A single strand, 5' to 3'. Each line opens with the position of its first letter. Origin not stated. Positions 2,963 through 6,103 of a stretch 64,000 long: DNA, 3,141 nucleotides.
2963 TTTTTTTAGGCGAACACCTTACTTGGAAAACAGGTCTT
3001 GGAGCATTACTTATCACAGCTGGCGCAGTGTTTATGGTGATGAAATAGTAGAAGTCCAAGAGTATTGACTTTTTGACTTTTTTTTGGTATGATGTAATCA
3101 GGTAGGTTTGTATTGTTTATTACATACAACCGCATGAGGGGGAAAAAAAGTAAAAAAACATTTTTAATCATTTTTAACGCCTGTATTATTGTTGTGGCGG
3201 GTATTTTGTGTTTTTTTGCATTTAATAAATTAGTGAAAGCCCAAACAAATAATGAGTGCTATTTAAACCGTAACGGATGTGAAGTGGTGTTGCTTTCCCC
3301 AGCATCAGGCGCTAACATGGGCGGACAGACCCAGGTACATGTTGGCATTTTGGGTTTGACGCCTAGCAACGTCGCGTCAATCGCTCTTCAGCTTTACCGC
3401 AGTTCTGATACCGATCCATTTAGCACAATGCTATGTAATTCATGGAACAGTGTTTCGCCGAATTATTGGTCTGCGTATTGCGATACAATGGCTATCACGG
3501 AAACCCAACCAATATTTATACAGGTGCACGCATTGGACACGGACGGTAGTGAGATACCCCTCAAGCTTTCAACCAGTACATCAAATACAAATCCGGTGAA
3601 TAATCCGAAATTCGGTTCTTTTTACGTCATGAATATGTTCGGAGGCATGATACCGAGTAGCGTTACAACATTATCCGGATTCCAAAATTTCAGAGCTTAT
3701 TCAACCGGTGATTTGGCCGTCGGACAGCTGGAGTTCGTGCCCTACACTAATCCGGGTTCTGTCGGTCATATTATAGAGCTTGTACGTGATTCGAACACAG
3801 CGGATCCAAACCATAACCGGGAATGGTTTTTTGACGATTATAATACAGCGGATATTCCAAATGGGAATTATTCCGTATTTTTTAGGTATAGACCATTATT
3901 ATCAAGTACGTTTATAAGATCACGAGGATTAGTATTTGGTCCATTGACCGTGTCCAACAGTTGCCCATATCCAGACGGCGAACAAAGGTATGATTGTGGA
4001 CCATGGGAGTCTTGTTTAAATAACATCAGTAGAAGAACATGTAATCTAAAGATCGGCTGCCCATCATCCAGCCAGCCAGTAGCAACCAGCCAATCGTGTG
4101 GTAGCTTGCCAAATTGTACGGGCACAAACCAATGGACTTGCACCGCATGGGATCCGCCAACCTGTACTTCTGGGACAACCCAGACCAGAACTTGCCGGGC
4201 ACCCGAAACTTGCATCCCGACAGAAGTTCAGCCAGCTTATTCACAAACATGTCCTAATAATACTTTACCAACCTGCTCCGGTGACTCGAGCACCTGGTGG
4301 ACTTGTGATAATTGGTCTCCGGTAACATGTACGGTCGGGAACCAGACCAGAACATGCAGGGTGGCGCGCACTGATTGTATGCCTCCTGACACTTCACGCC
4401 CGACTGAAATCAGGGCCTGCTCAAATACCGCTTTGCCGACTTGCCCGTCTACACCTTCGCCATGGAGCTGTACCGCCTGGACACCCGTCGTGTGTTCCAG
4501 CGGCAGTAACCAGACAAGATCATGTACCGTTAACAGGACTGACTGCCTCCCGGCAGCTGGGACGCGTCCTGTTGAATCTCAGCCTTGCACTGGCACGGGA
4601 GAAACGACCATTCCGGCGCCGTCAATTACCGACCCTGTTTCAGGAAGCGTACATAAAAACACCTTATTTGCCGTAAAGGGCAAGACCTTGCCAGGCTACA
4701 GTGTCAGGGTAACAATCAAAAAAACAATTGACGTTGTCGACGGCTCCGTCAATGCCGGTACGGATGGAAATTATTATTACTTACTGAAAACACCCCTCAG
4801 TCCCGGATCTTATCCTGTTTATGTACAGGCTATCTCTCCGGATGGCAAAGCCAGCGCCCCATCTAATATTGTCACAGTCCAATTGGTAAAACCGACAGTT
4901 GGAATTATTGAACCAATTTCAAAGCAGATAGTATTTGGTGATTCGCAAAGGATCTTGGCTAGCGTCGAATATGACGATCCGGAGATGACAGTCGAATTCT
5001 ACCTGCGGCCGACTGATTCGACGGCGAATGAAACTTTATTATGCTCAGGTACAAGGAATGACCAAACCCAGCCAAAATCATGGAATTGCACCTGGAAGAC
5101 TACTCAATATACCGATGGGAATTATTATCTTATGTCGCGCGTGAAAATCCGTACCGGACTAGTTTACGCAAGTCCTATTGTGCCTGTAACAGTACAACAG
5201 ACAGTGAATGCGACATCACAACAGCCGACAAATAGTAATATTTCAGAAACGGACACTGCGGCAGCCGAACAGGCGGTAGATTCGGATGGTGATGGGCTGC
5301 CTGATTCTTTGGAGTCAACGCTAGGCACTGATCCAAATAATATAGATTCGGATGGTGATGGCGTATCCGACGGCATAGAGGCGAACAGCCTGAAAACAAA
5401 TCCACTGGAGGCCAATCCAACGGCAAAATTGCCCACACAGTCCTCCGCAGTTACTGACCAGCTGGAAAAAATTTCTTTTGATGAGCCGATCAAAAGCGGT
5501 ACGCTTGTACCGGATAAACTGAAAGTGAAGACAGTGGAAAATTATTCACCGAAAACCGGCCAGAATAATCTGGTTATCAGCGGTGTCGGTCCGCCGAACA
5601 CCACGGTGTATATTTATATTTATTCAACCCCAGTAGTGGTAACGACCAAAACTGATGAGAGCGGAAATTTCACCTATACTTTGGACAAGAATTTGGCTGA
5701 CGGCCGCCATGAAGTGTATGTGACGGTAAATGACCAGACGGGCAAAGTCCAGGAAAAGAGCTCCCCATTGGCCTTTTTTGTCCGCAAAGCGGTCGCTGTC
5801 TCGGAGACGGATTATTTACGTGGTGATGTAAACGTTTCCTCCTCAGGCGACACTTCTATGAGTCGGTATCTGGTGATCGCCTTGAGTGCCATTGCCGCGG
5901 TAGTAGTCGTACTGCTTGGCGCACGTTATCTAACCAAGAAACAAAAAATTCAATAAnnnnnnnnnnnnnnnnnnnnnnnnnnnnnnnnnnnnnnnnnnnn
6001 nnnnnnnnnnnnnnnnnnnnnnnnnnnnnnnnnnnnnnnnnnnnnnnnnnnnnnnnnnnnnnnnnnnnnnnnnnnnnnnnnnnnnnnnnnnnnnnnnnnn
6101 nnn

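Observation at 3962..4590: Thrombospondin type-1-like six-cysteine tandem repeats in a bacterial surface protein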

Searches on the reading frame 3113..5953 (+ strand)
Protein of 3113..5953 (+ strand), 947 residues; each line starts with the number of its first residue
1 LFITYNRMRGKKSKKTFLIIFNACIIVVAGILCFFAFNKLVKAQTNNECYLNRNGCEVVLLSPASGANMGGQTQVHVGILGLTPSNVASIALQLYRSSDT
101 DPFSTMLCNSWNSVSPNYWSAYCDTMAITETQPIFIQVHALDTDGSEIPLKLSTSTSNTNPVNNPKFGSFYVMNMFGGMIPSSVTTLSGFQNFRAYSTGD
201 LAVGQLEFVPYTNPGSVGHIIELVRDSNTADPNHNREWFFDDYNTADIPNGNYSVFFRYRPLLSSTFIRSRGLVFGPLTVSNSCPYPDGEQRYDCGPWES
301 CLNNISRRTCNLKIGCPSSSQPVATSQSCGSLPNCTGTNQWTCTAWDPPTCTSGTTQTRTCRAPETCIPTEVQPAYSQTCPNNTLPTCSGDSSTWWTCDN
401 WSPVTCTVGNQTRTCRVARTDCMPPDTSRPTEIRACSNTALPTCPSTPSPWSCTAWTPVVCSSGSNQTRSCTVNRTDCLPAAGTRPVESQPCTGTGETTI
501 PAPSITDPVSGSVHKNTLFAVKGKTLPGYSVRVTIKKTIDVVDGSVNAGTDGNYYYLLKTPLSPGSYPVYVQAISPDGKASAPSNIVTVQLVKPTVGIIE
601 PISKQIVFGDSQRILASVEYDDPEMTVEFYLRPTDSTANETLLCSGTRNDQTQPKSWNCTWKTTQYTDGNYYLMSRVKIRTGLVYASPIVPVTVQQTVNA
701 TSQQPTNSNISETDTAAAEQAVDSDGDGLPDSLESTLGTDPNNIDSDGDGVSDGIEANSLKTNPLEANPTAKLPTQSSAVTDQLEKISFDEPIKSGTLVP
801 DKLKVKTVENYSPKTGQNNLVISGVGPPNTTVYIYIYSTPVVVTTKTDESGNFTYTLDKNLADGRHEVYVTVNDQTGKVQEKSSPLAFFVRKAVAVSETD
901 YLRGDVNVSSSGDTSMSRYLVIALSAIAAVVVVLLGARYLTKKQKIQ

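Call 3: search_protein_families(library=pfam, proteins=[window:3113-5953:+], max_evalue=10)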
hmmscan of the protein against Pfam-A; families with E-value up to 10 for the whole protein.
window:3113-5953:+ (947 aa): 8 families
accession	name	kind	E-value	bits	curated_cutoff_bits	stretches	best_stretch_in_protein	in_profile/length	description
PF19077.6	Big_13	-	5.3e-14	53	27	2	815-888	24-98/102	Bacterial Ig-like domain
PF18884.5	TSP3_bac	-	1.1e-10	41.5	25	2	723-743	1-21/22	Bacterial TSP3 repeat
PF17936.7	Big_6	-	8.5e-10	39.2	27.6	2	817-881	12-75/83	Bacterial Ig domain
PF17957.7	Big_7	-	0.001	20.1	24.1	2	594-673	1-68/70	Bacterial Ig domain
PF13620.12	CarboxypepD_reg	-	0.067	14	32.3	1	824-871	11-55/82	Carboxypeptidase regulatory-like domain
PF07495.19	Y_Y_Y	-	0.07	13.5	26.6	1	560-584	33-57/65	Y_Y_Y domain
PF00801.26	PKD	-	0.11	12.9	23.5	1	540-586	35-78/80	PKD domain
PF18656.6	DUF5633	-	0.19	12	23.6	1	545-559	27-41/41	Family of unknown function (DUF5633)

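Call 4: search_protein_families(library=ncbifam, proteins=[window:3113-5953:+], max_evalue=10)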
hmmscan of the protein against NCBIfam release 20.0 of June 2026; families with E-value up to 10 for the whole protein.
window:3113-5953:+ (947 aa): 7 families
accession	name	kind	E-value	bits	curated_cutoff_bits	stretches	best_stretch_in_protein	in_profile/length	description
NF033765.2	gliding_CglD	equivalog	4.9e-09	34.5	400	1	705-758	250-301/1124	adventurous gliding motility lipoprotein CglD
NF040520.1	Ig_like_BLP2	equivalog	5.9e-09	34.6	750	2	814-890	534-609/730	Ig-like repeat protein Blp2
NF033510.3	Ca_tandemer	repeat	2.4e-08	34.2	50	2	813-877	26-93/96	Ca2+-stabilized repeat-containing adhesin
NF047639.1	throspo3_MtsD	equivalog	3.1e-07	28.9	800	1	714-794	451-529/651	cell-cell cohesion protein MtsD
NF058648.1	ECF_sub_HI1622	equivalog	0.022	14.7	100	1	828-887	40-95/180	NikL family nickel/cobalt ECF transporter subunit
NF058592.1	GxPGS_dom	subfamily_domain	0.22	11.6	45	1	827-864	22-58/65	PGS family Ig-like domain-containing protein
NF033662.1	acid_disulf_rpt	repeat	7.7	6.4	41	0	722-731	11-20/32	acidic double-disulfide repeat-containing protein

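Call 8: find_homologous_proteins(query=window:3113-5953:+, max_evalue=0.001)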
Query window:3113-5953:+ (947 aa): 13 proteins with E <= 0.001 among 5712 candidates.
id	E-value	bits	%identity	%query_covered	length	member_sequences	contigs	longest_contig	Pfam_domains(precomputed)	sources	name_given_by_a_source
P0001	0.0e+0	2180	100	100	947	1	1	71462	PF18884.6,PF19077.7,PF17936.8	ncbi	-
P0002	2.0e-70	256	33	58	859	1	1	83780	PF17957.8,PF18884.6,PF19077.7,PF17936.8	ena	-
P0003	5.3e-30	122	40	12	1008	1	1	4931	PF19077.7,PF16656.12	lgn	-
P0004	1.7e-29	121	39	24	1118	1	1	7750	PF18884.6,PF19077.7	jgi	jgi:hypothetical protein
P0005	1.0e-14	72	40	18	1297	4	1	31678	PF13385.14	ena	-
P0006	3.1e-12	64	32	29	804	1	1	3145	PF13365.13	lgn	-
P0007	4.5e-12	63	31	15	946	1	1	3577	PF18884.6,PF16656.12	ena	-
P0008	9.4e-11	59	31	18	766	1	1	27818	PF19077.7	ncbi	-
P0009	9.1e-8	49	42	6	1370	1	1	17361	PF01833.31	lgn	-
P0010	5.1e-6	43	32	18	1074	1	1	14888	PF13229.13,PF13385.14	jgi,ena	-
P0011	5.3e-6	43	33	22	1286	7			PF13229.13,PF13385.14,PF05048.20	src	-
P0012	2.7e-5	41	37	16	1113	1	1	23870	PF16586.12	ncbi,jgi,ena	ncbi:MAG: DUF5060 domain-containing protein [Candidatus Buchananbacteria bacterium]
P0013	1.6e-4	38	37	10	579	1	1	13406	-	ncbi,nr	ncbi:MAG: hypothetical protein HY420_04475 [Candidatus Kerfeldbacteria bacterium]|nr:hypothetical pr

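Call 14: search_protein_families(library=pfam, proteins=[P0005, P0006, P0004, P0010], max_evalue=10)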
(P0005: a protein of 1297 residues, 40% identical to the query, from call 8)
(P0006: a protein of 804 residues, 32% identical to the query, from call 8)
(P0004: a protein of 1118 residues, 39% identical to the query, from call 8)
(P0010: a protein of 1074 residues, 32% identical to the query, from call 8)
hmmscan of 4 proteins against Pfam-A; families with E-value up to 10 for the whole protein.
P0005 (1297 aa): 4 families
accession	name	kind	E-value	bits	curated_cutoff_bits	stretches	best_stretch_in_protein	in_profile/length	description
PF13385.13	Laminin_G_3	-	1.2e-22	81.1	27.6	1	77-242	1-151/151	Concanavalin A-like lectin/glucanases superfamily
PF07953.20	Toxin_R_bind_N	-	4.3e-08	33.5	23.8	1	44-187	3-145/191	Clostridium neurotoxin, N-terminal receptor binding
PF18884.5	TSP3_bac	-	2.6e-05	24.4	25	2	1110-1130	1-21/22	Bacterial TSP3 repeat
PF03495.19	Binary_toxB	-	0.052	14.2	25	1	1120-1149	36-65/78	Clostridial binary toxin B/anthrax toxin PA Ca-binding domain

P0006 (804 aa): 1 family
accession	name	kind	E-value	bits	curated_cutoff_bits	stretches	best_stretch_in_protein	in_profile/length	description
PF13365.12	Trypsin_2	-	7.3e-15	56.4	27.6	1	513-652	1-144/144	Trypsin-like peptidase domain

P0004 (1118 aa): 4 families
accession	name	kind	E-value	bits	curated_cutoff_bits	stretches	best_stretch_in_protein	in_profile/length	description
PF18884.5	TSP3_bac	-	2e-12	47.1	25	2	919-940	1-22/22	Bacterial TSP3 repeat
PF19077.6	Big_13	-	8.5e-06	26.6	27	1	988-1056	25-94/102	Bacterial Ig-like domain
PF23089.2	ELAPOR1_C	-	0.054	13.6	27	0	702-725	7-30/37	ELAPOR1-like, C-terminal domain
PF24893.1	DUF7743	-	0.068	13.3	27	1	34-131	2-90/120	Domain of unknown function (DUF7743)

P0010 (1074 aa): 6 families
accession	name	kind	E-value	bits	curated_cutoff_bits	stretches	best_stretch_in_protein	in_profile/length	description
PF13385.13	Laminin_G_3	-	1.5e-36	126.2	27.6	1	79-229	1-151/151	Concanavalin A-like lectin/glucanases superfamily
PF13229.12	Beta_helix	-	7.4e-12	45.6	25.9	1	468-618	10-146/158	Right handed beta helix region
PF18884.5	TSP3_bac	-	0.00017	21.8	25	1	886-903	1-18/22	Bacterial TSP3 repeat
PF02210.31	Laminin_G_2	-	0.00032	21.6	22.9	1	136-219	30-124/126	Laminin G domain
PF22925.3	TS_C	-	0.027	14.5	27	1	129-225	102-201/202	Trans-sialidase, C-terminal domain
PF00354.24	Pentaxin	-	0.069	13.3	25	1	154-237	80-172/194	Pentaxin family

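Call 19: list_cluster_members(proteins=[P0001, P0002, P0012, P0013])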
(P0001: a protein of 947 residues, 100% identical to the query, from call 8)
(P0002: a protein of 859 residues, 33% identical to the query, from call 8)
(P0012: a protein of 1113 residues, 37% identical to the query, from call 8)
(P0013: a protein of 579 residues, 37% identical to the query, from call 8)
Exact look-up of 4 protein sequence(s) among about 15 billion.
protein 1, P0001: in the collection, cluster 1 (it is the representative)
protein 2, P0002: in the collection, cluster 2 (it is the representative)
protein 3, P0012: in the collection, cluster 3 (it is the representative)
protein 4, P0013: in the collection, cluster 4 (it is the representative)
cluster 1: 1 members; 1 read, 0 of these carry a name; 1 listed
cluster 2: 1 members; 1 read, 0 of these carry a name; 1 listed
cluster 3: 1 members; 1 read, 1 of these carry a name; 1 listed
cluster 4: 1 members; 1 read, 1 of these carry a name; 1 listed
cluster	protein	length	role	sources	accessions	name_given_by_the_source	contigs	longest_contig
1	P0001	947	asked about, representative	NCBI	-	-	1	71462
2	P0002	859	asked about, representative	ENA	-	-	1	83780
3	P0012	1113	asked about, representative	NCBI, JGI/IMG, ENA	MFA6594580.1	MAG: DUF5060 domain-containing protein [Candidatus Buchananbacteria bacterium]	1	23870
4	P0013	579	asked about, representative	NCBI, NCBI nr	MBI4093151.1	MAG: hypothetical protein HY420_04475 [Candidatus Kerfeldbacteria bacterium] | hypothetical protein [Candidatus Kerfeldbacteria bacterium]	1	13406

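Call 22: find_encoding_contigs(protein=P0001, flank=10000, max_places=3)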
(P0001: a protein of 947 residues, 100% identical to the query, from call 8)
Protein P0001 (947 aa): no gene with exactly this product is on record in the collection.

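Call 23: find_encoding_contigs(protein=P0002, flank=10000, max_places=3)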
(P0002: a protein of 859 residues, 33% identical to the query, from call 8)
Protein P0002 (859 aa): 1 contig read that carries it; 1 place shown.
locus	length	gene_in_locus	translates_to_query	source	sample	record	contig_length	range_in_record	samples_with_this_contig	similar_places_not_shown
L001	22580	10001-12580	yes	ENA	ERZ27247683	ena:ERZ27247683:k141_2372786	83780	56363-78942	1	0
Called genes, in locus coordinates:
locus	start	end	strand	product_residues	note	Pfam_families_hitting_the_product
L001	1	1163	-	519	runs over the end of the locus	-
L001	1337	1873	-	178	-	-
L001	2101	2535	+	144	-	-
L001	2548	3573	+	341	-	PF13424:TPR_12 (faint), PF07719:TPR_2 (faint)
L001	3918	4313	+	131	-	PF00072:Response_reg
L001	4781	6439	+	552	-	PF00404:Dockerin_1 (faint)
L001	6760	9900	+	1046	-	PF17957:Big_7 (weak), PF18884:TSP3_bac (weak), PF19077:Big_13 (weak)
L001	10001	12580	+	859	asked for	PF17936:Big_6 (faint), PF17957:Big_7, PF18884:TSP3_bac (weak), PF19077:Big_13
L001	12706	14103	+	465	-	PF00512:HisKA, PF02518:HATPase_c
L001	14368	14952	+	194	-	PF02151:UVR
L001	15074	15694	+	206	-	PF13328:HD_4 (weak)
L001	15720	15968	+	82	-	-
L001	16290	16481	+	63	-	-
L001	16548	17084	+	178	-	PF02677:QueH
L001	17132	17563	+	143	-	PF02502:LacAB_rpiB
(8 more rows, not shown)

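Call 34: find_related_loci(query=P0001, collection=genome_contigs, flank=6000)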
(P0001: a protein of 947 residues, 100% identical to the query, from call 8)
Query P0001 (947 aa) in genome_contigs; peptide patterns used: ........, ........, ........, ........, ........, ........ (x = any residue, [..] = any of these).
33 stretches matched a pattern, but none encodes a relative of the query by tblastn (E <= 1e-3).

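Call 72: search_protein_families(library=pfam, alignment_id=A5, max_evalue=0.001)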
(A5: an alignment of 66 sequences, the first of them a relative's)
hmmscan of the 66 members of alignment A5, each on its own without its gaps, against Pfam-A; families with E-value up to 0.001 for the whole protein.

A. member 1, P0003 (1008 aa): 4 families
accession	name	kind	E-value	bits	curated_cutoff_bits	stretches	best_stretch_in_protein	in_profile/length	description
PF16656.11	Pur_ac_phosph_N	-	1.1e-08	36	30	1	42-130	9-93/93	Purple acid Phosphatase, N-terminal domain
PF19077.6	Big_13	-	1.1e-06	29.5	27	1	870-938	31-98/102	Bacterial Ig-like domain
PF17936.7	Big_6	-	0.00041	21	27.6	0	868-928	15-72/83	Bacterial Ig domain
PF10648.15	Gmad2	-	0.00054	20.6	25.7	0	141-209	2-74/86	Immunoglobulin-like domain of bacterial spore germination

B. families by the number of members that match (of 66 scanned): 34 families (the first 25 are shown)
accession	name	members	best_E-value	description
PF07752.16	S-layer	7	2.6e-36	S-layer protein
PF13385.13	Laminin_G_3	6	1.5e-36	Concanavalin A-like lectin/glucanases superfamily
PF13365.12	Trypsin_2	5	8.4e-18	Trypsin-like peptidase domain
PF18884.5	TSP3_bac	5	2e-12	Bacterial TSP3 repeat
PF19077.6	Big_13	4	4.3e-12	Bacterial Ig-like domain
PF01471.23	PG_binding_1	4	1.9e-09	Putative peptidoglycan binding domain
PF17957.7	Big_7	3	1e-72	Bacterial Ig domain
PF13229.12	Beta_helix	2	7.4e-12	Right handed beta helix region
PF14282.11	FlxA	2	1.3e-05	FlxA-like protein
PF13620.12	CarboxypepD_reg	2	8.4e-05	Carboxypeptidase regulatory-like domain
PF01804.23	Penicil_amidase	1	3.1e-121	Penicillin amidase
PF07681.17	DoxX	1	1.1e-15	DoxX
PF04015.17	DUF362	1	3e-13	Domain of unknown function (DUF362)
PF07495.19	Y_Y_Y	1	7.7e-12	Y_Y_Y domain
PF11617.13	Cu-binding_MopE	1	1e-11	Putative metal-binding motif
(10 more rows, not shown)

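Call 73: search_protein_families(library=ncbifam, alignment_id=A5, max_evalue=0.001)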
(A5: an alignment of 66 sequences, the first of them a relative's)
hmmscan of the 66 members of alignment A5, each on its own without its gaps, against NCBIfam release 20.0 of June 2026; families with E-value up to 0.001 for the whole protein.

A. member 1, P0003 (1008 aa): 1 family
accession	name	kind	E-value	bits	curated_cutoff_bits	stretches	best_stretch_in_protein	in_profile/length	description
NF033510.3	Ca_tandemer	repeat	4.7e-07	30.1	50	1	840-927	9-93/96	Ca2+-stabilized repeat-containing adhesin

B. families by the number of members that match (of 66 scanned): 29 families (the first 25 are shown)
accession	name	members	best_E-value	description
TIGR01567.1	S_layer_rel_Mac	7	2.1e-35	S-layer family duplication domain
TIGR02037.1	degP_htrA_DO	5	2.3e-17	Do family serine endopeptidase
NF041521.1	HhoA_HhoB_HtrA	5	3.8e-13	HhoA/HhoB/HtrA family serine endopeptidase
NF050055.1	SerProtHtrAMycob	5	8.1e-12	serine protease HtrA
NF047968.1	SerProtHtrA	5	2.7e-11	serine protease HtrA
NF008147.1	PRK10898.1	5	4.4e-11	outer membrane-stress sensor serine endopeptidase DegS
NF007526.1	PRK10139.1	5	6.9e-11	serine endoprotease DegQ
TIGR02038.1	protease_degS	5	1.4e-10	outer membrane-stress sensor serine endopeptidase DegS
NF040960.1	MamE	5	3.8e-09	magnetosome formation protease MamE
NF033740.0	MarP_fam_protase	5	4.6e-09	MarP family serine protease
NF008189.1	PRK10942.1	5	1.2e-08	serine endoprotease DegP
NF052521.1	TafC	4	2.6e-17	TafC family fimbrial protein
TIGR02869.1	spore_SleB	4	2.9e-05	spore cortex-lytic enzyme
NF041518.1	choice_anch_Q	3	8e-12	choice-of-anchor Q domain-containing protein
NF047446.1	barrel_OmpL47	2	6.8e-14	OmpL47-type beta-barrel domain-containing protein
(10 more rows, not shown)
